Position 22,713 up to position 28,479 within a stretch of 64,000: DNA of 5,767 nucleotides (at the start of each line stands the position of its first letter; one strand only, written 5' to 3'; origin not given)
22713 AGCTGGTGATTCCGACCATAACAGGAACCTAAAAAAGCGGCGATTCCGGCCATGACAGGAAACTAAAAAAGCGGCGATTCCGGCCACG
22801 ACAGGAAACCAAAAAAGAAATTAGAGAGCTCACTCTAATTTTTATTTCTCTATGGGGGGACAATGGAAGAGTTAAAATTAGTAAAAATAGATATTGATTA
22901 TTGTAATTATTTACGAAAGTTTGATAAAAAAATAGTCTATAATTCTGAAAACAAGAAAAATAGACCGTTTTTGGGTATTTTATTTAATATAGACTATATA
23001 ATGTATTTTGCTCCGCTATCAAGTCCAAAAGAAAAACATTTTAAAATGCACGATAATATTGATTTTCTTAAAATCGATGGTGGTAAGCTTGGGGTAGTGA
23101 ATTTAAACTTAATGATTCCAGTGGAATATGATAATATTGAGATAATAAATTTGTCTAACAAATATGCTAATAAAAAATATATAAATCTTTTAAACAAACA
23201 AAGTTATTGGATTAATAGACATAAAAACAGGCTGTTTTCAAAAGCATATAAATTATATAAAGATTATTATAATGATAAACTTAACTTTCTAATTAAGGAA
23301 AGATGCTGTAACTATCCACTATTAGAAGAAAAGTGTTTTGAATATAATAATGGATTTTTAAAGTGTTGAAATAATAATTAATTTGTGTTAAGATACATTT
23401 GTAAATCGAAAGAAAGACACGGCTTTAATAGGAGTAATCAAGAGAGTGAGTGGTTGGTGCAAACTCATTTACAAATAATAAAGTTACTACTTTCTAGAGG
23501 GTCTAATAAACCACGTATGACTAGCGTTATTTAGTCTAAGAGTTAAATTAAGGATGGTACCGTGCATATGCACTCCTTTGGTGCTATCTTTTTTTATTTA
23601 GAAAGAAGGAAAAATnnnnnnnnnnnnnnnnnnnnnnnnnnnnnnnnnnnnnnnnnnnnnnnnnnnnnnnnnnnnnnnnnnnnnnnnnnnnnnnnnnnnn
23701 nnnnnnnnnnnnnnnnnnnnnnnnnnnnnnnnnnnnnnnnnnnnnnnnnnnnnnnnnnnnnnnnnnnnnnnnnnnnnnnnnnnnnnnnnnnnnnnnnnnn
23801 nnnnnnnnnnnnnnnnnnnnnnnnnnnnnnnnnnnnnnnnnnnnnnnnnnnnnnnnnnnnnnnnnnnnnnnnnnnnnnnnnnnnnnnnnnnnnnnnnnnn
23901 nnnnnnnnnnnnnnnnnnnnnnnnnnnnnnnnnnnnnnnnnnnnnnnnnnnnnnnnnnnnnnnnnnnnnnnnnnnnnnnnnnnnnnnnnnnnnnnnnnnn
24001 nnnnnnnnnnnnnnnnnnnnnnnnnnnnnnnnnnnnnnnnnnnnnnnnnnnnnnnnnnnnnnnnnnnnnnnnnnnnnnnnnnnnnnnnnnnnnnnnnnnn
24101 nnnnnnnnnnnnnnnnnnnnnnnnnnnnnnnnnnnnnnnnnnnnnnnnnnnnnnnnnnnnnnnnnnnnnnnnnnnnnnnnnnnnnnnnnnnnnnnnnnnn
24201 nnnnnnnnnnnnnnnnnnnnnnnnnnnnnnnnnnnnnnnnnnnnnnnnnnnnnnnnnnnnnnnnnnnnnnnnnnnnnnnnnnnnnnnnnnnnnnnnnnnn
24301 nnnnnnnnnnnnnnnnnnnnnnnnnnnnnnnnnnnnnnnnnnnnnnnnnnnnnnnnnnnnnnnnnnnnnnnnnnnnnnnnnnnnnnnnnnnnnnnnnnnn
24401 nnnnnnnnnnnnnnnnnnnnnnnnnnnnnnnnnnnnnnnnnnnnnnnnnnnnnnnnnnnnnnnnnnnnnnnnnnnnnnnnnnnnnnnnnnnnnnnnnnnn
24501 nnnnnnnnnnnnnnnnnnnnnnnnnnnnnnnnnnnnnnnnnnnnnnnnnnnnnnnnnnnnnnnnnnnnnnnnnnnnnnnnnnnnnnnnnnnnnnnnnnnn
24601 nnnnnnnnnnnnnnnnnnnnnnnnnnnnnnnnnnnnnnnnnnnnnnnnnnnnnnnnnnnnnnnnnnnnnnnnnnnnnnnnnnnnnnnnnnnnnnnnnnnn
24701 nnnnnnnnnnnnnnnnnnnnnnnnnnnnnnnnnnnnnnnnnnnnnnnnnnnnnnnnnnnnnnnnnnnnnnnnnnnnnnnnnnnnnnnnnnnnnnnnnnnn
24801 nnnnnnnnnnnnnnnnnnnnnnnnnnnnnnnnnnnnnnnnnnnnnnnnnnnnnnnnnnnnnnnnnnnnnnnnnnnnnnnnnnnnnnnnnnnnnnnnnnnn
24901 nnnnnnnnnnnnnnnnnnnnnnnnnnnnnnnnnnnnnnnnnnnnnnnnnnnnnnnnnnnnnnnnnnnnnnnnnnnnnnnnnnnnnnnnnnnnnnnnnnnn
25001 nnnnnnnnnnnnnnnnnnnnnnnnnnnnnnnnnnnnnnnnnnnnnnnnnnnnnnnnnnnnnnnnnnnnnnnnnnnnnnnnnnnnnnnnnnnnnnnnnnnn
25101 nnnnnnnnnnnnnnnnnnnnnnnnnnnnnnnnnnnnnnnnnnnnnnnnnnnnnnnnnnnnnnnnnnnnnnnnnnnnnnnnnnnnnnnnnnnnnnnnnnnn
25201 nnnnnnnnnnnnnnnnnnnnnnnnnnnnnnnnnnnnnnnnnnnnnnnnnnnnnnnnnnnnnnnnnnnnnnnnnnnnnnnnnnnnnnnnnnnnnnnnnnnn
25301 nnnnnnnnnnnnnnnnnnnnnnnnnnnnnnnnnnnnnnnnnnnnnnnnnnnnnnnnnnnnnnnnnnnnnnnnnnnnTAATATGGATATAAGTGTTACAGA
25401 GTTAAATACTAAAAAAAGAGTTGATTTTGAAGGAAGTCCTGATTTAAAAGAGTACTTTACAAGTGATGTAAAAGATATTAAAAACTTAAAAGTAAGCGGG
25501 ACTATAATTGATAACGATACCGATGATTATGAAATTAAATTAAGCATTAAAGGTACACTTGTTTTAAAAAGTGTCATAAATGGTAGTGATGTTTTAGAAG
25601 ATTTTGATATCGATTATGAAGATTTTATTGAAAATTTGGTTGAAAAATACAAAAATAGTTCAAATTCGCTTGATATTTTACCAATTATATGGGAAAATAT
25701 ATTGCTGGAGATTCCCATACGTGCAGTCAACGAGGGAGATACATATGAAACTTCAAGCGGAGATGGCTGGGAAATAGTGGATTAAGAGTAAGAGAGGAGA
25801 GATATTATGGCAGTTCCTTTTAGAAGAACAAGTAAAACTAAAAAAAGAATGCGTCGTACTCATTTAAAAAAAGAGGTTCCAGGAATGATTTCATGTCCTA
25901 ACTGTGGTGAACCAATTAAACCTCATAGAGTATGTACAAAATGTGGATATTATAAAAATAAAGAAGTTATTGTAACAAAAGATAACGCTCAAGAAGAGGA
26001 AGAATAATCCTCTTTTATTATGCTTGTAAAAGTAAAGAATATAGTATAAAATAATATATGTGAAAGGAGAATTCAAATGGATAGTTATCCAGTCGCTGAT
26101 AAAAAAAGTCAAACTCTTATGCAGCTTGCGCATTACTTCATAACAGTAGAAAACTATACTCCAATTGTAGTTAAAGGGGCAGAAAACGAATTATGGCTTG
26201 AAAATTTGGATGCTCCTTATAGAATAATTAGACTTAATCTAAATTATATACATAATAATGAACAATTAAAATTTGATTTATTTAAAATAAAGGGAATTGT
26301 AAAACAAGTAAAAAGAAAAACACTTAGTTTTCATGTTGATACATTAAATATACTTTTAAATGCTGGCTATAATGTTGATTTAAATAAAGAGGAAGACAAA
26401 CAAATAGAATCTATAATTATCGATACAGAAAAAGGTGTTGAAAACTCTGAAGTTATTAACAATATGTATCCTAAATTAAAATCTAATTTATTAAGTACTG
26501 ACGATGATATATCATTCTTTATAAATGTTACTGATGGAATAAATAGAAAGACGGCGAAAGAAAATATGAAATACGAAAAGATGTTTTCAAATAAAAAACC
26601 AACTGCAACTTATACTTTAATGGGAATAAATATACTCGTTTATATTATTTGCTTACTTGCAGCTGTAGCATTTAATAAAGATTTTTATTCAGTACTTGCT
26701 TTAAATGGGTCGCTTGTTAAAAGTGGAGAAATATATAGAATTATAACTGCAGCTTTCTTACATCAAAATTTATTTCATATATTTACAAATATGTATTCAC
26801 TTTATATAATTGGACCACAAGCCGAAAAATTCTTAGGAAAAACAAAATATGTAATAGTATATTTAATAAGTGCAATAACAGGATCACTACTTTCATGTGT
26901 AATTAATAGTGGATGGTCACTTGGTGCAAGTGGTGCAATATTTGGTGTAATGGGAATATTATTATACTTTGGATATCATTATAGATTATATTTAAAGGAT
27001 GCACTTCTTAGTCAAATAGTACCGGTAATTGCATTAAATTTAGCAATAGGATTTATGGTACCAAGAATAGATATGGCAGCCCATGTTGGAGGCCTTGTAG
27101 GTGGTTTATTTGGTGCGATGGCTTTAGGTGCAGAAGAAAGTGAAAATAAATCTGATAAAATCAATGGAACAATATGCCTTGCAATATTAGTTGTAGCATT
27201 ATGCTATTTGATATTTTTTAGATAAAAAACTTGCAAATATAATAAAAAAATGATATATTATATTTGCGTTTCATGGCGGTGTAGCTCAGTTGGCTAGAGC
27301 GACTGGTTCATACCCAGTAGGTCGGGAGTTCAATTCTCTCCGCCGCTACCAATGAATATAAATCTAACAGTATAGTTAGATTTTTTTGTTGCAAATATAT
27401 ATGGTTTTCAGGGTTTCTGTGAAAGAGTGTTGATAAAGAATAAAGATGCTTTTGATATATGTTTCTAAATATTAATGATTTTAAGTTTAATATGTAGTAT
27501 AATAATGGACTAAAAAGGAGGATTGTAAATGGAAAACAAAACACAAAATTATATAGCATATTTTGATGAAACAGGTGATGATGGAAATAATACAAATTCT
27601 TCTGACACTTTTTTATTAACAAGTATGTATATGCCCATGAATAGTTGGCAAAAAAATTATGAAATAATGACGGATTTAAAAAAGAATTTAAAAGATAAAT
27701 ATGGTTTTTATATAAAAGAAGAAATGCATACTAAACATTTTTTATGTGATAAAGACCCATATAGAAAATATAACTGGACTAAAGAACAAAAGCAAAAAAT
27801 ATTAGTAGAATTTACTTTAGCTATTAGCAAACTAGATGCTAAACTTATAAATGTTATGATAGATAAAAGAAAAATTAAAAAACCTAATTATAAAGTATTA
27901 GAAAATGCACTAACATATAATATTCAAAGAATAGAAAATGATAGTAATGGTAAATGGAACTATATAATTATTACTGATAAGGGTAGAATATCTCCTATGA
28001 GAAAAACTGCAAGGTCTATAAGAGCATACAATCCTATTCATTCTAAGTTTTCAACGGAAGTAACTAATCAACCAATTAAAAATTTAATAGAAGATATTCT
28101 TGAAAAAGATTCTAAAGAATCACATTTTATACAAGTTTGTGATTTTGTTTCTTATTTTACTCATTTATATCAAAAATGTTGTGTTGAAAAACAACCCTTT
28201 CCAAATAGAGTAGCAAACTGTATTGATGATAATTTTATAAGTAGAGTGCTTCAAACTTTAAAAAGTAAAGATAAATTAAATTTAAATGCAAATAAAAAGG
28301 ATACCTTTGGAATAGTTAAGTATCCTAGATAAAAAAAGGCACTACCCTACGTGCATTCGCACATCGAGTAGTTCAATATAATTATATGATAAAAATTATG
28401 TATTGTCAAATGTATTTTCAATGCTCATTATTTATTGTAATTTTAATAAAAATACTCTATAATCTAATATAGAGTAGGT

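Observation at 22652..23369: Complete type III toxin-antitoxin (ToxIN/AbiQ-like) module with a 3.2 x 34-nt antitoxin RNA array that no ORF track shows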

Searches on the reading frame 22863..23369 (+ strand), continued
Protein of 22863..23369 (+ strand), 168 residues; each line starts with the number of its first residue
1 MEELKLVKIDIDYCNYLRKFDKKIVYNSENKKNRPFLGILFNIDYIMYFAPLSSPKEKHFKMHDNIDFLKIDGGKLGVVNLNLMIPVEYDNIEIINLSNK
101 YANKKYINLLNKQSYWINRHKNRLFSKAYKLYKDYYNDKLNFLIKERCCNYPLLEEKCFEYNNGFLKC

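Call 23: find_related_loci(query=A1, collection=viral_contigs, flank=3000)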
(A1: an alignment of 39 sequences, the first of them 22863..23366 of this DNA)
Query A1 (168 aa) in viral_contigs; peptide patterns used: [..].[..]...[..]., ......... (x = any residue, [..] = any of these).
43 stretches matched a pattern; 19 encode a relative of the query (tblastn E <= 1e-3); 19 distinct loci.
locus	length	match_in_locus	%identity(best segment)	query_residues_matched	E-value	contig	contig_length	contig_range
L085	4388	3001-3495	46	3-158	6e-41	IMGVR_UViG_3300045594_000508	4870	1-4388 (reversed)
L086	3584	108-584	38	1-162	3e-33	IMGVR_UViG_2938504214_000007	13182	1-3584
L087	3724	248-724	38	1-162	3e-33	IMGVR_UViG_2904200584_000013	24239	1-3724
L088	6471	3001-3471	46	4-161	5e-33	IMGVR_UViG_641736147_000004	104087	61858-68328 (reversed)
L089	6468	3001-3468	44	6-164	9e-32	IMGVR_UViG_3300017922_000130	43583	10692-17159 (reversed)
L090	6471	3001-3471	42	4-161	2e-29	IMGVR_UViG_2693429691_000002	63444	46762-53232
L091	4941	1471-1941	42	4-161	2e-29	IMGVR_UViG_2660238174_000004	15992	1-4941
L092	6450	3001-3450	41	9-156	2e-29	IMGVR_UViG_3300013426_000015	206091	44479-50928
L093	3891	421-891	41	4-161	3e-29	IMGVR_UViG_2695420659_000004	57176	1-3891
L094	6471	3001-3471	41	4-161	3e-29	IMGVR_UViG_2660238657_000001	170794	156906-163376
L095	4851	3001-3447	44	12-163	8e-29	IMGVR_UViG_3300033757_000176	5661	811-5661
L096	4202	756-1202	44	12-163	7e-29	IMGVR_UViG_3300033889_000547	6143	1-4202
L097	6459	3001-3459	45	6-161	2e-28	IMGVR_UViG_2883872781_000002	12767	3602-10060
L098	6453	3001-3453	38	13-161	2e-27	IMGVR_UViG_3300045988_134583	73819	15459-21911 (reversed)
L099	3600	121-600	36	4-161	9e-27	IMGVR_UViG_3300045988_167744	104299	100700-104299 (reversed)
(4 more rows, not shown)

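Call 41: list_cluster_members(proteins=[window:22863-23366:+, window:23616-25376:+, window:18643-21747:+, window:21780-22625:+, window:26077-27222:+])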
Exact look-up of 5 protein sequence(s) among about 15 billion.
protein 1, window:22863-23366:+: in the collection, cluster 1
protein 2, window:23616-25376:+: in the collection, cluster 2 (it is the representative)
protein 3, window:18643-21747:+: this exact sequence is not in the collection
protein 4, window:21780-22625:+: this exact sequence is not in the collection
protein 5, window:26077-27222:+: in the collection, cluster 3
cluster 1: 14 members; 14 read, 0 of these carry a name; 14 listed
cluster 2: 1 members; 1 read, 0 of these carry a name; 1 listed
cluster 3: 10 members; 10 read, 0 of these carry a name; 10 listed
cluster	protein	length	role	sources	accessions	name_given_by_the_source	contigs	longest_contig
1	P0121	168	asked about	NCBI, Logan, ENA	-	-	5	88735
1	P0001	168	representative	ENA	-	-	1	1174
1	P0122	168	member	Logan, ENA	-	-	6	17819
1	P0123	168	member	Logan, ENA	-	-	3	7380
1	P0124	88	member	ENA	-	-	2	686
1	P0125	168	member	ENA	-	-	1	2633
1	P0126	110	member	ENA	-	-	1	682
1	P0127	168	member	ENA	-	-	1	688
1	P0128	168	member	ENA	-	-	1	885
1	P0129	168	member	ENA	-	-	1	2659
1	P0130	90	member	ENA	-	-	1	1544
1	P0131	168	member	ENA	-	-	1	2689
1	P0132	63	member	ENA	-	-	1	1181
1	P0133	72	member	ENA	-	-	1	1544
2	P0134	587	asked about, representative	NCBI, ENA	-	-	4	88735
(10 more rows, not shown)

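Call 42: find_encoding_contigs(protein=window:22863-23369:+, flank=2500, max_places=6)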
Protein window:22863-23369:+ (168 aa): 5 contigs read that carry it; 2 places shown.
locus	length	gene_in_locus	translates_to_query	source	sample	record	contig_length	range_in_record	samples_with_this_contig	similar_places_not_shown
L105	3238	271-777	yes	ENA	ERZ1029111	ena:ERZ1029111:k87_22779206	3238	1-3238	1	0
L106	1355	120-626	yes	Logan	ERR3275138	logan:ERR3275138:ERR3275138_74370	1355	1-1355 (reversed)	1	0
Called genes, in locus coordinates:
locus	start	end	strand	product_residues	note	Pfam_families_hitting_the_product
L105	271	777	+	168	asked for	PF13958:ToxN_toxin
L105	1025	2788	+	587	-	PF07973:tRNA_SAD, PF00587:tRNA-synt_2b, PF03129:HGTP_anticodon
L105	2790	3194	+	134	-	-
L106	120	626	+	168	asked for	PF13958:ToxN_toxin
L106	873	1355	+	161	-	?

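Call 43: find_encoding_contigs(protein=P0122, flank=2500, max_places=6)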
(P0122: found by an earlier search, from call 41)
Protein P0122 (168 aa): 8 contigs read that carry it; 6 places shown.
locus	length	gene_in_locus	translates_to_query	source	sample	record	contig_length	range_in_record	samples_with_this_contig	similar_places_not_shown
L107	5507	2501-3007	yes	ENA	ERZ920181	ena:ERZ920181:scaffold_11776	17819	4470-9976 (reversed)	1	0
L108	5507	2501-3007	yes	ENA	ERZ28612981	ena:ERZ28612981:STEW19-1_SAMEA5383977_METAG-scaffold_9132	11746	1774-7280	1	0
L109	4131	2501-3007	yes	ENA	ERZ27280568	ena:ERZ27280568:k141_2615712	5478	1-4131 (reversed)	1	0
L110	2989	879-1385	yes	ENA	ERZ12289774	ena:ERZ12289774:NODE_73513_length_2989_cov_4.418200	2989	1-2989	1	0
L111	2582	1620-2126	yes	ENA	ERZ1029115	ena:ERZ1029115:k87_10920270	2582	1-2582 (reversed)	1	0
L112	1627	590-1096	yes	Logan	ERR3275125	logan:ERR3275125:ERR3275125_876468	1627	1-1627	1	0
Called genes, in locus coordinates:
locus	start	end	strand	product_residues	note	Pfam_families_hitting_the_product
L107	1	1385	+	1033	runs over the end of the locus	PF00133:tRNA-synt_1, PF09334:tRNA-synt_1g (weak), PF01921:tRNA-synt_1f (weak), PF08264:Anticodon_1, PF19302:DUF5915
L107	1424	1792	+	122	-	-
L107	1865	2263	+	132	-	-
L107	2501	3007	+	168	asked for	PF13958:ToxN_toxin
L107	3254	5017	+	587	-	PF07973:tRNA_SAD, PF00587:tRNA-synt_2b, PF03129:HGTP_anticodon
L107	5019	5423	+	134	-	-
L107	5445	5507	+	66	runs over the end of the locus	PF01783:Ribosomal_L32p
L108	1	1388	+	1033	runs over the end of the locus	PF00133:tRNA-synt_1, PF09334:tRNA-synt_1g (weak), PF01921:tRNA-synt_1f (weak), PF08264:Anticodon_1, PF19302:DUF5915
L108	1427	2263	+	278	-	-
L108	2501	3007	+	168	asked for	PF13958:ToxN_toxin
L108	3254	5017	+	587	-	PF07973:tRNA_SAD, PF00587:tRNA-synt_2b, PF03129:HGTP_anticodon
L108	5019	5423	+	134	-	-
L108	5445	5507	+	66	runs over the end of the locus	PF01783:Ribosomal_L32p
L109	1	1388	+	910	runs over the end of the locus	?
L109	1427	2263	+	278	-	-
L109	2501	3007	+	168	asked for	PF13958:ToxN_toxin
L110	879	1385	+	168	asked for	PF13958:ToxN_toxin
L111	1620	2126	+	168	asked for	PF13958:ToxN_toxin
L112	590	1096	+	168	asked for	PF13958:ToxN_toxin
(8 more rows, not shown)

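Call 46: search_protein_families(library=ncbifam, proteins=[window:22863-23366:+], max_evalue=0.01)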
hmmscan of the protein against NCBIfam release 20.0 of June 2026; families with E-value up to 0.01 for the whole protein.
window:22863-23366:+ (168 aa): 1 family
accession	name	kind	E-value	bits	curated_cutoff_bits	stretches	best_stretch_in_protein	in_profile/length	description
NF041635.1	STM3941_fam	subfamily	0.0011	19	40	1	60-161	54-156/157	STM3941 family protein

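Call 57: predict_structure(alignment_id=A1)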
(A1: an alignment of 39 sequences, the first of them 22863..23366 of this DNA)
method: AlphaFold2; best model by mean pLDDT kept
length: 168 residues; sequences in the alignment: 39
mean_pLDDT: 90.1   pTM: 0.86
mean pLDDT of the five models: 90.1, 88.8, 88.7, 88.4, 88.4
residues with pLDDT >= 90: 132; 70-90: 18; 50-70: 16; < 50: 2
segments of 3 or more residues with pLDDT < 50: none
pLDDT, mean of each block of 10 residues (from residue 1): 87 94 77 78 95 94 93 96 97 83 84 96 97 97 96 97 66
secondary structure, 60 per line:
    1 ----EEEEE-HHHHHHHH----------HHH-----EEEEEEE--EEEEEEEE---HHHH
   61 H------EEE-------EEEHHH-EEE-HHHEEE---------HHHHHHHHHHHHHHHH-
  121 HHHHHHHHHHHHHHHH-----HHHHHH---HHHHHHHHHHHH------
elements in order: E5-9 H11-18 E37-43 E46-53 H57-61 E68-70 E78-80 E85-87 E92-94 H104-119 H121-136 H142-147 H151-162

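Call 59: search_protein_representatives(protein=window:22863-23366:+)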
Query: 168 residues. Proteins with E-value up to 0.001 (for the whole library): 1490; up to 1e-10: 575; up to 1e-30: 26. The best 150 are listed.
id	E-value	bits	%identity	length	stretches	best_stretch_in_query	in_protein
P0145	4.9e-45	170.0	54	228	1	1-162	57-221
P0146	1.0e-43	165.7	51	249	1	2-163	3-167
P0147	1.5e-43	165.2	54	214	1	2-163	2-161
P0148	1.3e-41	158.8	54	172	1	3-163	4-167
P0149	3.6e-40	154.1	51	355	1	4-163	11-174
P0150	3.3e-39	151.0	49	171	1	2-163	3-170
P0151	3.8e-39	150.8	52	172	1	5-164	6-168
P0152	9.0e-38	146.3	51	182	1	4-162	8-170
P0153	1.7e-36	142.2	45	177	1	5-165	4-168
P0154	2.0e-36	142.0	50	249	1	4-161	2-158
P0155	6.2e-36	140.3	46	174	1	1-161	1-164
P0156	1.2e-35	139.4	49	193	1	3-158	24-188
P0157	8.3e-35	136.7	45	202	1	2-164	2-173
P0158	4.8e-34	134.2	44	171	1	6-166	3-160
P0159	3.1e-33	131.6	60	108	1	1-98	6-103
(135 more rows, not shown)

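Call 60: fold_search(model_id=the predicted structure, library=pdb)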
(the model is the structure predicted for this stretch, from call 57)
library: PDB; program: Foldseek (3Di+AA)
matches with E <= 10: 85; with E <= 0.001: 4
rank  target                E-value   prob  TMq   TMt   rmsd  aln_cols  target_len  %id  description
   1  4ato_A                1.5e-11  1.00  0.78  0.78   3.3       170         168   31  New insights into the mechanism of bacterial Type III toxin-antitoxin systems: selective toxin inhibition by a non-cod (released 2012-12-26)
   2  2xd0_A                7.2e-11  1.00  0.78  0.81   2.7       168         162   27  A processed non-coding RNA regulates a bacterial antiviral system (released 2011-01-12)
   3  7d8o_A                8.1e-11  1.00  0.82  0.84   2.5       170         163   25  Crystal structure of E. coli ToxIN type III toxin-antitoxin complex (released 2022-01-05)
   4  4glk                  2.5e-08  1.00  0.77  0.78   3.3       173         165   22  Structure and activity of AbiQ, a lactococcal anti-phage endoribonuclease belonging to the type-III toxin-antitoxin syst (released 2013-01-16)
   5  4mzp_E                6.2e-02  0.72  0.30  0.43   9.4       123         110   10  MazF from S. aureus crystal form III, C2221, 2.7 A (released 2014-05-21)
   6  9g7k_B                6.6e-02  0.60  0.28  0.37   9.0       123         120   10  Staphylococcus aureus MazF in complex with Nanobody 12 (released 2024-07-31)
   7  6kys_B                8.3e-02  0.75  0.35  0.46   8.3       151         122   10  The structure of the M. tb toxin MazF-mt1 (released 2020-08-05)
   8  9g7k_A                8.8e-02  0.72  0.30  0.39   9.2       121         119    8  Staphylococcus aureus MazF in complex with Nanobody 12 (released 2024-07-31)
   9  4mdx_A                1.2e-01  0.47  0.28  0.38   9.5       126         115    8  Crystal structure of Bacillus subtilis MazF in complex with RNA (released 2013-10-23)
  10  6kyt_A                1.7e-01  0.66  0.35  0.49   8.0       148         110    8  The structure of the M. tb toxin MazEF-mt1 complex (released 2020-08-05)
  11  5hjz_A                1.8e-01  0.47  0.32  0.44   8.4       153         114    9  Structure of M. tuberculosis MazF-mt1 (Rv2801c) in complex with RNA (released 2017-01-18)
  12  6kyt_G                3.4e-01  0.38  0.33  0.44   7.2       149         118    9  The structure of the M. tb toxin MazEF-mt1 complex (released 2020-08-05)
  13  9g2a_B                4.3e-01  0.25  0.29  0.40   9.2       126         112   10  Staphylococcus aureus MazF in complex with nanobody 4 (released 2024-07-17)
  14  6kyt_J                5.2e-01  0.38  0.35  0.48   7.7       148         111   10  The structure of the M. tb toxin MazEF-mt1 complex (released 2020-08-05)
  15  6kyt_K                6.5e-01  0.35  0.34  0.46   8.1       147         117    6  The structure of the M. tb toxin MazEF-mt1 complex (released 2020-08-05)
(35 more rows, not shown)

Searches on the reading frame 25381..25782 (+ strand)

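Call 46: search_protein_families(library=ncbifam, proteins=[window:25381-25782:+], max_evalue=0.01)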
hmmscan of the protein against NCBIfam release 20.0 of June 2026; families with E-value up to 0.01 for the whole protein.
window:25381-25782:+ (134 aa): 0 families

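Call 62: search_protein_families(library=pfam, proteins=[window:25381-25782:+], max_evalue=0.001)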
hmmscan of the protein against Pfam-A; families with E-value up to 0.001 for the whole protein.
window:25381-25782:+ (134 aa): 1 family
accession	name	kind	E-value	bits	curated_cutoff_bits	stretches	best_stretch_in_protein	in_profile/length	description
PF02620.22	YceD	-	0.00027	21.4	33.2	1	65-126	37-89/119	Large ribosomal RNA subunit accumulation protein YceD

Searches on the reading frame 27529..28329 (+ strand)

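Call 46: search_protein_families(library=ncbifam, proteins=[window:27529-28329:+], max_evalue=0.01)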
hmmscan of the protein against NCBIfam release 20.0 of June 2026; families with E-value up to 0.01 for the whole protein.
window:27529-28329:+ (267 aa): 0 families

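Call 62: search_protein_families(library=pfam, proteins=[window:27529-28329:+], max_evalue=0.001)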
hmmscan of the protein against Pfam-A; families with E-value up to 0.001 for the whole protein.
window:27529-28329:+ (267 aa): 1 family
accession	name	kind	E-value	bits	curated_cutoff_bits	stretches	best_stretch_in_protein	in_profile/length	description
PF12686.12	DUF3800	-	1.4e-12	48.9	21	1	9-210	1-145/149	Protein of unknown function (DUF3800)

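Call 63: search_protein_families(library=padloc, proteins=[window:27529-28329:+], max_evalue=0.001)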
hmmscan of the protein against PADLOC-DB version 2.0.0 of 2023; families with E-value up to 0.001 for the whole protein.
window:27529-28329:+ (267 aa): 0 families
